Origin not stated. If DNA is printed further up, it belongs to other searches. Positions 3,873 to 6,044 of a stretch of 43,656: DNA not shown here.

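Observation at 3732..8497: Six-gene nuclease/helicase/MazG/membrane operon: candidate undescribed defence system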

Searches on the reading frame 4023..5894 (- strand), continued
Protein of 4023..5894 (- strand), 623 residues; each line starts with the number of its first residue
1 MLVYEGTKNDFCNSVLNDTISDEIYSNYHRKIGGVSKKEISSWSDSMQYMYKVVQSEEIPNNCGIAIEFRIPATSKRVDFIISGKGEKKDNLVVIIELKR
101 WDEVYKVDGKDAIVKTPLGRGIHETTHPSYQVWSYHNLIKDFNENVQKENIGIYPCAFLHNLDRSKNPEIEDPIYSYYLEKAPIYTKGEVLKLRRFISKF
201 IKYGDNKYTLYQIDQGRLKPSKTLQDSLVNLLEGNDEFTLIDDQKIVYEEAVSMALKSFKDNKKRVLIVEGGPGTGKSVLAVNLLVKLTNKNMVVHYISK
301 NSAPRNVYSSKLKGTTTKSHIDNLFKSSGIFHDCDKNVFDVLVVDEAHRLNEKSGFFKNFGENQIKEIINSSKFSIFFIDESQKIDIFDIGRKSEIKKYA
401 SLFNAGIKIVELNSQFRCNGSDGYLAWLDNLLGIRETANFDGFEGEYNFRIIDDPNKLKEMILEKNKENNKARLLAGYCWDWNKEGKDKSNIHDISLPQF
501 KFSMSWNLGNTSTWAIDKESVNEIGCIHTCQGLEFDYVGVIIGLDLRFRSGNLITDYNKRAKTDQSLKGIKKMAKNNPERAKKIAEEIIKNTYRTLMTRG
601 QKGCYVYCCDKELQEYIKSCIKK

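Call 55: search_protein_families(library=pfam, proteins=[L006:8938-9600:+, L089:892-2346:+, L092:4277-6130:+, L092:3672-4280:+, L093:10867-11637:+, L006:8058-8936:+, L006:4649-6244:+, L092:10980-12440:+, L092:7304-7591:+], max_evalue=0.01)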
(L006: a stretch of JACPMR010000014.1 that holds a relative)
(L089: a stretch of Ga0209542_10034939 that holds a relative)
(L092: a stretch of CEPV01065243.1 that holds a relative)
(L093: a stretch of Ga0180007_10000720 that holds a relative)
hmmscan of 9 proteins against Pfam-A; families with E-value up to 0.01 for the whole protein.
L006:8938-9600:+ (220 aa): 1 family
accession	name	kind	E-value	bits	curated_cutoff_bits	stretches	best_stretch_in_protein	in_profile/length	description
PF12705.13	PDDEXK_1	-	4.4e-09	37.1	22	1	96-173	122-196/247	PD-(D/E)XK nuclease superfamily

L089:892-2346:+ (484 aa): 2 families
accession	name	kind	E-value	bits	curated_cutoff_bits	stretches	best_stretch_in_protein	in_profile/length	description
PF11074.14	DUF2779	-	3.4e-40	137.7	23.3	1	291-410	1-126/126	Domain of unknown function(DUF2779)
PF01930.23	Cas_Cas4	-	9.9e-09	35.9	22.7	1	100-224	54-159/160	Domain of unknown function DUF83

L092:4277-6130:+ (617 aa): 1 family
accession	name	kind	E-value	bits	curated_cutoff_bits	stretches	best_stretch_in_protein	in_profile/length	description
PF03235.19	GmrSD_N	-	1e-29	104.5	33.2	1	54-296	7-199/199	GmrSD restriction endonuclease, N-terminal domain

L092:3672-4280:+ (202 aa): 14 families
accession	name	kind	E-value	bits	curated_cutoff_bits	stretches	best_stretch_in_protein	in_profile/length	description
PF19810.5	HFX_2341_N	-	7e-14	52.8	30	1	10-121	8-118/120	HFX_2341-like, N-terminal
PF13412.12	HTH_24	-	1.3e-07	31.5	21.9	1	137-183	1-47/48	Winged helix-turn-helix DNA-binding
PF08279.18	HTH_11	-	3.6e-06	27.2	25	1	142-179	3-41/55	HTH domain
PF25213.1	HVO_A0261_N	-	9.3e-06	25.9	35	1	139-199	11-69/86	HVO_A0261 N-terminal domain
PF23400.1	CARF_Card1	-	1.5e-05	25.5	24.6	1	25-131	27-131/146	Card1 CARF domain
PF01418.23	HTH_6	-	3.4e-05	24.2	28.3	1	133-172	10-53/77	Helix-turn-helix domain, rpiR family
PF14947.12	HTH_45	-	0.00033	21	25.5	1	143-198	10-63/77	Winged helix-turn-helix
PF25212.1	HVO_A0114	-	0.00034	20.8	27.6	1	136-190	19-73/84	HVO_A0114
PF01978.25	TrmB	-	0.0008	19.7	25.6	1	135-189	4-58/68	Sugar-specific transcriptional regulator TrmB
PF01047.28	MarR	-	0.0017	18.6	24.6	1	154-184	18-48/59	MarR family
PF09651.16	Cas_APE2256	-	0.003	17.9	24.8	1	63-133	72-136/136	CRISPR-associated protein (Cas_APE2256)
PF05043.19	Mga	-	0.0033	18.4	21.1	1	143-179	20-56/87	Mga helix-turn-helix domain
PF13730.12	HTH_36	-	0.0086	16.3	25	0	153-183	25-55/55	Helix-turn-helix domain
PF09756.15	DDRGK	-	0.0089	16.1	27.8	0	142-191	102-153/188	DDRGK domain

L093:10867-11637:+ (256 aa): 3 families
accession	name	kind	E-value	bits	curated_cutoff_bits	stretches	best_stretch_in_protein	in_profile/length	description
PF06044.18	DpnI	-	1e-71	240.8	26.7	1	6-181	5-182/183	Dam-replacing family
PF17726.7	DpnI_C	-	9.6e-31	106.2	23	1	186-252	2-68/70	Dam-replacing HTH domain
PF25164.1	CoiA_N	-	0.0022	17.9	26.3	0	54-67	17-30/50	Competence protein CoiA, N-terminal domain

L006:8058-8936:+ (292 aa): 1 family
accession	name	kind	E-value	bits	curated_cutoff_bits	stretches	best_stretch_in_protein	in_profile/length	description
PF02661.23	Fic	-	5.9e-21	75.6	24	1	147-244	2-93/93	Fic/DOC family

L006:4649-6244:+ (531 aa): 6 families
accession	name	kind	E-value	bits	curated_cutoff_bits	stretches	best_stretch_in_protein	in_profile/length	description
PF13175.12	AAA_15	-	1.5e-27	97.7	32.1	1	1-329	1-371/374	AAA ATPase domain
PF13304.12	AAA_21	-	4.3e-17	63.6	27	1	27-329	1-300/304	AAA domain, putative AbiEii toxin, Type IV TA system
PF20469.4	OLD-like_TOPRIM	-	1e-12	48.8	23.2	1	378-440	1-66/67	Overcoming lysogenization defect protein-like, TOPRIM domain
PF02463.25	SMC_N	-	1.3e-06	28.4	40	1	3-45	2-44/220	RecF/RecN/SMC N terminal domain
PF13476.12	AAA_23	-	0.00025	22.2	27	1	5-218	1-200/201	AAA domain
PF13514.12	AAA_27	-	0.0044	17.1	22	0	1-56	1-57/206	AAA domain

L092:10980-12440:+ (486 aa): 1 family
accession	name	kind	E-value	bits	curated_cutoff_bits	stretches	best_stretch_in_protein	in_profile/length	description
PF22642.1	MinC_N_1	-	0.0071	17.1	27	0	402-429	39-66/78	Cell-division inhibitor MinC, N-terminal domain-like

L092:7304-7591:+ (95 aa): 0 families

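Call 69: find_related_loci(query=A1, collection=viral_contigs, flank=6000)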
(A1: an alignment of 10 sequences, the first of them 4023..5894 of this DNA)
Query A1 (623 aa) in viral_contigs; peptide patterns used: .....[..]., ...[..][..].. (x = any residue, [..] = any of these).
79 stretches matched a pattern, but none encodes a relative of the query by tblastn (E <= 1e-3).

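Call 77: predict_structure(alignment_id=A3)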
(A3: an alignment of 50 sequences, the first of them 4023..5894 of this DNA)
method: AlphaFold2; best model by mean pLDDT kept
length: 623 residues; sequences in the alignment: 50
mean_pLDDT: 86.2   pTM: 0.81
mean pLDDT of the five models: 86.2, 85.9, 83.5, 80.7, 78.1
residues with pLDDT >= 90: 312; 70-90: 246; 50-70: 58; < 50: 7
segments of 3 or more residues with pLDDT < 50: 71-76
pLDDT, mean of each block of 10 residues (from residue 1): 89 95 87 76 89 95 87 51 96 93 81 75 78 80 85 94 93 89 94 97 95 83 80 68 79 96 96 82 92 93 88 68 85 87 95 67 91 96 85 95 96 62 78 74 70 97 94 92 74 89 84 84 90 90 95 91 83 91 92 91 94 94 82
secondary structure, 60 per line:
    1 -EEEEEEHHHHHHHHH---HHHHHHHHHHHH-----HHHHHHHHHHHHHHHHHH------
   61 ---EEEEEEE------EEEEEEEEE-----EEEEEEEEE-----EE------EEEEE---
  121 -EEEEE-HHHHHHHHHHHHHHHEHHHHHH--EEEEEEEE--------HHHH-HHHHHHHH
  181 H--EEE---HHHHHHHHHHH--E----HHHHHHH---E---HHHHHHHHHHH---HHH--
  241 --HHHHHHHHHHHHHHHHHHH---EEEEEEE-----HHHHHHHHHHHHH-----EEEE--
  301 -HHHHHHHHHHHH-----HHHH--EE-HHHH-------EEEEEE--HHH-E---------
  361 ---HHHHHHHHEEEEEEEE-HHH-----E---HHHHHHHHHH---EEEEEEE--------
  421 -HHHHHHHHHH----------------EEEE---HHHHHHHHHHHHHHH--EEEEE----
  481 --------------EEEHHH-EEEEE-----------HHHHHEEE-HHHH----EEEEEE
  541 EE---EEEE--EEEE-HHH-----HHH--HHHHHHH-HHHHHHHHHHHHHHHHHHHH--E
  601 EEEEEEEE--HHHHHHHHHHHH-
elements in order: E2-7 H8-16 H20-31 H37-54 E64-70 E77-85 E91-99 E113-117 E122-126 H128-142 H144-149 E152-159 H168-171 H173-181 E184-186 H190-200 H208-214 H222-232 H243-261 E265-271 H277-289 E295-298 H302-313 H319-322 H328-331 E339-344 H364-371 E372-379 H393-402 E406-412 H422-431 E448-451 H455-469 E472-476 E495-497 E502-506 H518-522 E523-525 H527-530 E535-542 E546-549 E552-555 H570-576 H578-597 E600-608 H611-622

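Call 80: search_protein_families(library=pfam, alignment_id=A5, max_evalue=0.00001)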
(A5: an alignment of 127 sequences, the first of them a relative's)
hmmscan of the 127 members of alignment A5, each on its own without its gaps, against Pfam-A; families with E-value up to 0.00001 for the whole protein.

A. member 1, L006:8938-9600:+ (220 aa): 1 family
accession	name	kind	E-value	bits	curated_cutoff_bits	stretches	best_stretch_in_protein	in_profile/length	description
PF12705.13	PDDEXK_1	-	4.4e-09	37.1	22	0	96-173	122-196/247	PD-(D/E)XK nuclease superfamily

B. families by the number of members that match (of 127 scanned): 153 families (the first 25 are shown)
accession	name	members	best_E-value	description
PF04851.21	ResIII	5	1.8e-41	Type III restriction enzyme, res subunit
PF00271.37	Helicase_C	5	4.2e-35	Helicase conserved C-terminal domain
PF00270.35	DEAD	4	1.6e-53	DEAD/DEAH box helicase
PF13091.12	PLDc_2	4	4e-15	PLD-like domain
PF02661.23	Fic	4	7.8e-15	Fic/DOC family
PF04471.18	Mrr_cat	3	2.5e-31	Restriction endonuclease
PF07728.20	AAA_5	3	5e-22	AAA domain (dynein-related subfamily)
PF11907.13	DUF3427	2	2.7e-89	Domain of unknown function (DUF3427)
PF09823.15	DUF2357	2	2.5e-60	Domain of unknown function (DUF2357)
PF04411.18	PDDEXK_7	2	3.8e-50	PD-(D/E)XK nuclease superfamily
PF00004.35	AAA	2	1.8e-25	ATPase family associated with various cellular activities (AAA)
PF07007.17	LprI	2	1.9e-18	Lysozyme inhibitor LprI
PF13391.12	HNH_2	2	3.6e-14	HNH endonuclease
PF13649.12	Methyltransf_25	2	4.2e-14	Methyltransferase domain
PF01381.28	HTH_3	2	1.1e-12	Helix-turn-helix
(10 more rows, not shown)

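Call 81: fold_search(model_id=the predicted structure, library=pdb)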
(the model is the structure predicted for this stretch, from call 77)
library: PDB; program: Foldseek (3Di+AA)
matches with E <= 10: 1372; with E <= 0.001: 125
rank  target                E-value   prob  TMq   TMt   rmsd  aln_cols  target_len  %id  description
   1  7zel_A                9.7e-11  1.00  0.31  0.24  18.2       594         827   11  Human SLFN11 dimer apoenzyme (released 2022-09-28)
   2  8jx6_A                6.6e-10  1.00  0.32  0.42  11.4       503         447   12  Deep-Sea Helicase 9 (DSH9) (released 2023-07-26)
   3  3gpl_A                1.9e-09  1.00  0.30  0.35  19.3       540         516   12  Crystal structure of the ternary complex of RecD2 with DNA and ADPNP (released 2009-06-16)
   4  8jx6_B                3.4e-09  1.00  0.31  0.41  12.4       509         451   12  Deep-Sea Helicase 9 (DSH9) (released 2023-07-26)
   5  7zep_A                3.4e-09  1.00  0.32  0.25  18.4       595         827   12  Human SLFN11 E209A dimer (released 2022-09-28)
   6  3gp8_A                6.7e-09  1.00  0.29  0.32  17.2       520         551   11  Crystal structure of the binary complex of RecD2 with DNA (released 2009-06-16)
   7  7egq_E                9.3e-09  1.00  0.28  0.29   7.9       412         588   10  Co-transcriptional capping machineries in SARS-CoV-2 RTC: Coupling of N7-methyltransferase and 3'-5' exoribonuclease w (released 2021-07-21)
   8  7nio_A                2.6e-08  1.00  0.28  0.29   8.3       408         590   11  Crystal structure of the SARS-CoV-2 helicase APO form (released 2021-03-17)
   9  5eax_A                3.1e-08  1.00  0.27  0.18  11.6       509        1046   12  Crystal structure of Dna2 in complex with an ssDNA (released 2015-11-18)
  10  9imm_F                3.2e-08  1.00  0.27  0.28   8.5       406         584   10  SARS-CoV-2 Replication-Transcription Complex has a dimer architecture (local dRTC) in post-capping state (released 2025-08-20)
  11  7nio_E                3.4e-08  1.00  0.28  0.29   8.1       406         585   12  Crystal structure of the SARS-CoV-2 helicase APO form (released 2021-03-17)
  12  5eaw_A                4.0e-08  1.00  0.27  0.18  11.4       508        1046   11  Crystal structure of Dna2 nuclease-helicase (released 2015-11-18)
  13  3e1s                  4.5e-08  1.00  0.30  0.35  11.8       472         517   12  Structure of an N-terminal truncation of Deinococcus radiodurans RecD2 (released 2008-08-19)
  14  9i51_A                1.1e-07  1.00  0.28  0.30   8.2       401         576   12  Crystal structure of the SARS-CoV-2 helicase NSP13 in complex with ADP (released 2025-07-30)
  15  9i4v_A                1.3e-07  1.00  0.28  0.30   8.2       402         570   11  Crystal structure of the SARS-CoV-2 helicase NSP13 (released 2025-06-11)
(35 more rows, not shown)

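Call 86: search_dna_similar(query=window:4023-5894:-, collection=phages, mode=protein, max_evalue=1e-10, max_rows=10)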
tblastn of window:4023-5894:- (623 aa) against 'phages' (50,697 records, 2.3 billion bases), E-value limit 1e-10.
Records with a match: 4; places in all: 4; records where one place covers at least 80% of the query: 3.
Best place of each record, by identity: <60% 4.
By first word of the organism name: Bacteriophage 3; Microcystis 1.
By host as written in the record: - 3; Microcystis wesenbergii 1.
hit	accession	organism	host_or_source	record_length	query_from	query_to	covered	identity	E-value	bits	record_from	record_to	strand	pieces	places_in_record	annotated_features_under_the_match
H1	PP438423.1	Microcystis phage Mwe-JY31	Microcystis wesenbergii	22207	1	623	100%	53.4%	0e+0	609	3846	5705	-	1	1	hypothetical protein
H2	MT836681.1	Bacteriophage sp.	human fecal samples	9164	16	621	97%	27.0%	1e-61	228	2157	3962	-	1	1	record has no annotation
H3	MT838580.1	Bacteriophage sp.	human fecal samples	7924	36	618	94%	26.5%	4e-36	151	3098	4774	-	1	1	record has no annotation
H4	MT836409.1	Bacteriophage sp.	human fecal samples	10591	239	618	61%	25.9%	2e-24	115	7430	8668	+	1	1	record has no annotation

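Call 87: search_dna_similar(query=window:4023-5894:-, collection=plasmids, mode=protein, max_evalue=1e-30, max_rows=12)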
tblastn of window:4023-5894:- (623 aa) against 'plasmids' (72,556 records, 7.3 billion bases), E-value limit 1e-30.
Records with a match: 34; places in all: 37; records where one place covers at least 80% of the query: 31.
Best place of each record, by identity: <60% 34.
By first word of the organism name: Bacillus 12; Streptomyces 7; Methanosphaera 2; Halalkalicoccus 2; Hymenobacter 2; Streptantibioticus 2; Nocardiopsis 2; Halomonas 1; Marivirga 1; Priestia 1; and 2 more.
By predicted mobility (MOB-suite, as given by PLSDB): non-mobilizable 29; mobilizable 4; conjugative 1.
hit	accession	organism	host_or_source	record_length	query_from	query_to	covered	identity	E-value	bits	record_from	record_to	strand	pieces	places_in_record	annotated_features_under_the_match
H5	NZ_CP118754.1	Methanosphaera sp. ISO3-F5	-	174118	1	622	100%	59.1%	0e+0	738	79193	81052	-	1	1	DUF2075 domain-containing protein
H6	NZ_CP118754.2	Methanosphaera sp. ISO3-F5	Ovis aries,Ovine rumen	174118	1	622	100%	59.1%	0e+0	738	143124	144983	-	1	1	DUF2075 domain-containing protein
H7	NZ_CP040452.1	Halomonas sp. PA16-9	-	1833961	1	622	100%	51.7%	0e+0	646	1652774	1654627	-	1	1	none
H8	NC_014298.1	Halalkalicoccus jeotgali B3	-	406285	1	621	100%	51.4%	0e+0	654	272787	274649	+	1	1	DUF2075 domain-containing protein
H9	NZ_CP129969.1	Marivirga sp. BKB1-2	Sea mud,Sea mud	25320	1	622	98%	49.9%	2e-147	594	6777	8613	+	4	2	hypothetical protein | nucleotide pyrophosphohydrolase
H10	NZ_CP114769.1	Hymenobacter canadensis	whole organism,lake water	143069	1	622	100%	48.4%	0e+0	594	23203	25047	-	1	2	DUF2075 domain-containing protein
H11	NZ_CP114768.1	Hymenobacter canadensis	whole organism,lake water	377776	1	621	100%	47.6%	0e+0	578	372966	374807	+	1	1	DUF2075 domain-containing protein | hypothetical protein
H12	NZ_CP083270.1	Priestia aryabhattai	cell culture,mangrove sediment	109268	1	622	100%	40.4%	3e-141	461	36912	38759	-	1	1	DUF2075 domain-containing protein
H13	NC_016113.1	Streptantibioticus cattleyicolor NRRL 8057 = DSM 46488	-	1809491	23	618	96%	27.8%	5e-58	219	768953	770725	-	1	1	none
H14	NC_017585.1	Streptantibioticus cattleyicolor NRRL 8057 = DSM 46488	-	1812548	23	618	96%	27.8%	5e-58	219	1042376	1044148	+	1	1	none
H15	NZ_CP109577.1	Streptomyces sp. NBC_01369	-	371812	1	622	100%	25.5%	5e-62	230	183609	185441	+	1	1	DUF2075 domain-containing protein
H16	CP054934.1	Nocardiopsis flavescens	Single Cell,marine sediment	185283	34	619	94%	26.6%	5e-47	186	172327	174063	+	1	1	DUF2075 domain-containing protein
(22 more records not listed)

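Call 88: get_annotated_region(hit=H1, flank=6000)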
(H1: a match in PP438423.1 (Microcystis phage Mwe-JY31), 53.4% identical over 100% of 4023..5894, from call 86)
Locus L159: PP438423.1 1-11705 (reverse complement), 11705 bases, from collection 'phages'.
description: Microcystis phage Mwe-JY31, complete genome.
organism: Microcystis phage Mwe-JY31 (NCBI taxid 3128150)
taxonomy: Viruses
host: Microcystis wesenbergii; source: China; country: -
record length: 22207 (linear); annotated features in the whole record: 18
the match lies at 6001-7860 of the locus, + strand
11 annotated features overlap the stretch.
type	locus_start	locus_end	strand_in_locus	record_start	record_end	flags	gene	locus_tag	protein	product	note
CDS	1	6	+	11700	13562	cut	-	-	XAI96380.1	hypothetical protein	-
CDS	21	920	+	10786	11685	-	-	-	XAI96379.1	hypothetical protein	-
CDS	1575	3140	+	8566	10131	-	-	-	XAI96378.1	hypothetical protein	-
CDS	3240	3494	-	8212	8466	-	-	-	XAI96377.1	hypothetical protein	-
CDS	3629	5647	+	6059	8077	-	-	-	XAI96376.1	hypothetical protein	-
CDS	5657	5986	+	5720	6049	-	-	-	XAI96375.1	hypothetical protein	-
CDS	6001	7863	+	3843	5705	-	-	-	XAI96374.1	hypothetical protein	-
CDS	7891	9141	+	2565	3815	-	-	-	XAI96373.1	hypothetical protein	-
CDS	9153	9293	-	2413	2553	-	-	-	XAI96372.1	hypothetical protein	-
CDS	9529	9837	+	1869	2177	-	-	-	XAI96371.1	hypothetical protein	-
CDS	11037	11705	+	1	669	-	-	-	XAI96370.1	hypothetical protein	-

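Call 89: get_annotated_region(hit=H5, flank=6000)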
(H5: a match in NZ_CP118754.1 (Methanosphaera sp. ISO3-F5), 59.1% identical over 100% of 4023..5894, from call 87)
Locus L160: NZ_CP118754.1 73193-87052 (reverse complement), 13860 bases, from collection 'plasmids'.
description: Methanosphaera sp. ISO3-F5 plasmid pNP174, complete sequence
organism: Methanosphaera sp. ISO3-F5 (NCBI taxid 1452353)
taxonomy: Archaea; Euryarchaeota; Methanobacteria; Methanobacteriales; Methanobacteriaceae; Methanosphaera; Methanosphaera sp. ISO3-F5
host: -; source: -; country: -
typing (MOB-suite, as given by PLSDB): non-mobilizable
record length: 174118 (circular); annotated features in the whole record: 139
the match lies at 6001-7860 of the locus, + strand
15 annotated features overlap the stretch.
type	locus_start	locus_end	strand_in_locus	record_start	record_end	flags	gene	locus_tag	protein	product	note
CDS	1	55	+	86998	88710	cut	-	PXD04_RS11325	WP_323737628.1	DUF262 domain-containing protein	-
CDS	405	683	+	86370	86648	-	-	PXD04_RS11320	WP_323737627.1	hypothetical protein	-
CDS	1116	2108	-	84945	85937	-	-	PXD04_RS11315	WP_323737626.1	zinc-binding dehydrogenase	-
CDS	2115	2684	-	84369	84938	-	-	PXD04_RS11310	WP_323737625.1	SPASM domain-containing protein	-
CDS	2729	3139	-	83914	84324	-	-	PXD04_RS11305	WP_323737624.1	radical SAM protein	-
CDS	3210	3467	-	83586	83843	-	-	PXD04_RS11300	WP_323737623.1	hypothetical protein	-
CDS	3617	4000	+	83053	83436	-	-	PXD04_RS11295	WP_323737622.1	helix-turn-helix domain-containing protein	-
CDS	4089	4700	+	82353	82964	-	-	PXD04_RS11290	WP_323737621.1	4Fe-4S binding protein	-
CDS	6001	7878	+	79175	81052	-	-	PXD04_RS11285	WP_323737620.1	DUF2075 domain-containing protein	-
CDS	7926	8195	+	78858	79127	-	-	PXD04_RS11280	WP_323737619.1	hypothetical protein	-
CDS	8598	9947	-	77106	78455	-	-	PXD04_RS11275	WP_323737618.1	hypothetical protein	-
CDS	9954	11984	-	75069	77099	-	-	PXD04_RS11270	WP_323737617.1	hypothetical protein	-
CDS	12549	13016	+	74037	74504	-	-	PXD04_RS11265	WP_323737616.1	hypothetical protein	-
CDS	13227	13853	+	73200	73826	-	-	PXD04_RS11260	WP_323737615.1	TetR/AcrR family transcriptional regulator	GO:0006355 - regulation of DNA-templated transcription [Evidence IEA]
CDS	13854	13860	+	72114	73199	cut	-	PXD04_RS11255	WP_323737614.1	radical SAM protein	-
